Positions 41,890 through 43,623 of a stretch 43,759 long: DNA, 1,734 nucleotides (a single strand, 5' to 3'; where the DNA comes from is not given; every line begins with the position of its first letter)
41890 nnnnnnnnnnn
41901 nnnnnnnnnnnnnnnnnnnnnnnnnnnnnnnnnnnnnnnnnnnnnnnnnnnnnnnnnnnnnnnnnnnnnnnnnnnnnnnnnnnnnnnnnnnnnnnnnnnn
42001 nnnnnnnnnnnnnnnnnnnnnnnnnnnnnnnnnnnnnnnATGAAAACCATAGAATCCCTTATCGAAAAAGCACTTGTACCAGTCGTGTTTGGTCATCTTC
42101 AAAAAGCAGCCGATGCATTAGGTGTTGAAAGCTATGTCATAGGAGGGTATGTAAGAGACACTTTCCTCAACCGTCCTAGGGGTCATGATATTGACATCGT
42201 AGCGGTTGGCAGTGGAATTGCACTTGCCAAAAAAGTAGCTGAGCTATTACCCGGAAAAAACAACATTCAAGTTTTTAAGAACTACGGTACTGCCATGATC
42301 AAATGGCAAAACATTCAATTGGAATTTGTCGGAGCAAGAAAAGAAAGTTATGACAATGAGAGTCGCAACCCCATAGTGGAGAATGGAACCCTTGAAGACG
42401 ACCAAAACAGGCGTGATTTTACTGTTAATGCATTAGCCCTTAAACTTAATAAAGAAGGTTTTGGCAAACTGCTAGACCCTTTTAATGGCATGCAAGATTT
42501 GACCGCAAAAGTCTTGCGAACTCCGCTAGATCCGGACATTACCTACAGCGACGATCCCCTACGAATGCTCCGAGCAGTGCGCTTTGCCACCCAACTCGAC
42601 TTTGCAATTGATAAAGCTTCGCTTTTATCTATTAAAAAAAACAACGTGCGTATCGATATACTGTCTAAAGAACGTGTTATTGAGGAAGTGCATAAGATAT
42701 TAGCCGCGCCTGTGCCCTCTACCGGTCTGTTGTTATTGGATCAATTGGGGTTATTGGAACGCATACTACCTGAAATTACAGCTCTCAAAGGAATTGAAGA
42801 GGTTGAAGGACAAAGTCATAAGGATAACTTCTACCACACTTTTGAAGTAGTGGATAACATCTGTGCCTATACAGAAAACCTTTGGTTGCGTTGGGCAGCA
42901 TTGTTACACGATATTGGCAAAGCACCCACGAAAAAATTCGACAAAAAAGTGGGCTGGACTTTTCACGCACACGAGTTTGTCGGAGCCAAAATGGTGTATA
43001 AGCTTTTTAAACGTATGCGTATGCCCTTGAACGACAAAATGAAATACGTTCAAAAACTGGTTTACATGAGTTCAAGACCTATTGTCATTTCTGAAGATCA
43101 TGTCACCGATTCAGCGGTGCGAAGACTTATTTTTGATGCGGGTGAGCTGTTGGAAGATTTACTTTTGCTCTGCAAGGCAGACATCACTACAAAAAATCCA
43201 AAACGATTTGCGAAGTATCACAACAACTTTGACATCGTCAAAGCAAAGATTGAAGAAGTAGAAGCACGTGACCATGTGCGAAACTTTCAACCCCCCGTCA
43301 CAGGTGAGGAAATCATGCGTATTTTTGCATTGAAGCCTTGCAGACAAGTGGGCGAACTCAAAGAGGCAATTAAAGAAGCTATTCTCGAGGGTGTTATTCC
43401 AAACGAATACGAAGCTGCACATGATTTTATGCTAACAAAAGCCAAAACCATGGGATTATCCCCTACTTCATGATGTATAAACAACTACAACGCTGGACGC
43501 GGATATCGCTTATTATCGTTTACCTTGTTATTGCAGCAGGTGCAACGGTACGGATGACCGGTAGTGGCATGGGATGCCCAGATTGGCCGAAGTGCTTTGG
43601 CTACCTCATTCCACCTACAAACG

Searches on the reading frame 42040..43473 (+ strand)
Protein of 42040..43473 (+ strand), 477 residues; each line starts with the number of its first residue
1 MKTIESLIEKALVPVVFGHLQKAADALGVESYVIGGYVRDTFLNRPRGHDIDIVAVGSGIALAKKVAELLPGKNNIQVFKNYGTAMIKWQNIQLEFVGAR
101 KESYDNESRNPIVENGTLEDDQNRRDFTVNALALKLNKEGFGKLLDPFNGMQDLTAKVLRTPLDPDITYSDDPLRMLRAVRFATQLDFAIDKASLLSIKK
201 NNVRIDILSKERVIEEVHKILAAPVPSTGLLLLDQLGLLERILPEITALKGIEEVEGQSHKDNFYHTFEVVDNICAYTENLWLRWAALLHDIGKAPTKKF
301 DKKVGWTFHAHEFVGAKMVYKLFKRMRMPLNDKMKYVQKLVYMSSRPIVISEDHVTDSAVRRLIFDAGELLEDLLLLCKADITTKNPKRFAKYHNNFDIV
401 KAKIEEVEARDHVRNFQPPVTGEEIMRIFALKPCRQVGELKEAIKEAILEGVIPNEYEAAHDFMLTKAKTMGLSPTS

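Call 9: search_protein_families(library=pfam, proteins=[window:42040-43473:+], max_evalue=0.0001)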
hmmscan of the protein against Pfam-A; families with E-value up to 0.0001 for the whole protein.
window:42040-43473:+ (477 aa): 3 families
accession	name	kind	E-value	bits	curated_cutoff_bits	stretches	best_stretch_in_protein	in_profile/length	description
PF01743.26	PolyA_pol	-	3.8e-24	85.9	23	1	32-160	2-126/126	Poly A polymerase head domain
PF12627.12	PolyA_pol_RNAbd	-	3.3e-14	52.8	22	1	187-248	1-62/64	Probable RNA and SrmB- binding site of polymerase A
PF01966.28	HD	-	4e-13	50.1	22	1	264-374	2-104/116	HD domain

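Call 11: find_encoding_contigs(protein=window:42040-43473:+, flank=10000, max_places=6)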
Protein window:42040-43473:+ (477 aa): no gene with exactly this product is on record in the collection.
